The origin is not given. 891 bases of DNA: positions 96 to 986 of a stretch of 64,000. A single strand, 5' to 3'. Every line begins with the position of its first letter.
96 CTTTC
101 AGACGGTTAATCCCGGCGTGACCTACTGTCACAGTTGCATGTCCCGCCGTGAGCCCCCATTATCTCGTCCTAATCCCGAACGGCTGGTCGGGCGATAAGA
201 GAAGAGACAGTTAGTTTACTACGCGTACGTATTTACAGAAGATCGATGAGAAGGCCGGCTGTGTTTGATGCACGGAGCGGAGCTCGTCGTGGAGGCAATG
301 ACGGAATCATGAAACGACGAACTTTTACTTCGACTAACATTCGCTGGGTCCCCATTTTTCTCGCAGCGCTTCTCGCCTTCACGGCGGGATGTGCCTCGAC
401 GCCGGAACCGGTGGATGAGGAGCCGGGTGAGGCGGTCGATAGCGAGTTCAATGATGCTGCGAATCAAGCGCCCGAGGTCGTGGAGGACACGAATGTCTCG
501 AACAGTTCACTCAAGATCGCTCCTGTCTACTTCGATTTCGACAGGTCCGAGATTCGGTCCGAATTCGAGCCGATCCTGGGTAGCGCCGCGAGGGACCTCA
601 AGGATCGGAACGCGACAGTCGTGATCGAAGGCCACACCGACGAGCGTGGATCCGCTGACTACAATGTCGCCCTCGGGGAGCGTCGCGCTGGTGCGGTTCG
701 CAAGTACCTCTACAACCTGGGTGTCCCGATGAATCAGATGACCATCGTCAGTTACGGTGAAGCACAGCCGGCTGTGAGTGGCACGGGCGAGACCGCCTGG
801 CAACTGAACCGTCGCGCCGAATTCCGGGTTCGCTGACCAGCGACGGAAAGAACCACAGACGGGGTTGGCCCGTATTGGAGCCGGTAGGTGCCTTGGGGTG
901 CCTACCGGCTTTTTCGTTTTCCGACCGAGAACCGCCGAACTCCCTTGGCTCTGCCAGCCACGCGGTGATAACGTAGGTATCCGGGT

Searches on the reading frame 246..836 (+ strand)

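Call 7: search_protein_families(library=pfam, proteins=[window:246-836:+])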
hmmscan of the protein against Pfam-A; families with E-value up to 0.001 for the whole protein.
window:246-836:+ (196 aa): 1 family
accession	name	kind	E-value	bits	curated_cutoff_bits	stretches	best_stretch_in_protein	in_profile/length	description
PF00691.25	OmpA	-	1.3e-21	77.2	27.2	1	95-184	1-93/98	OmpA family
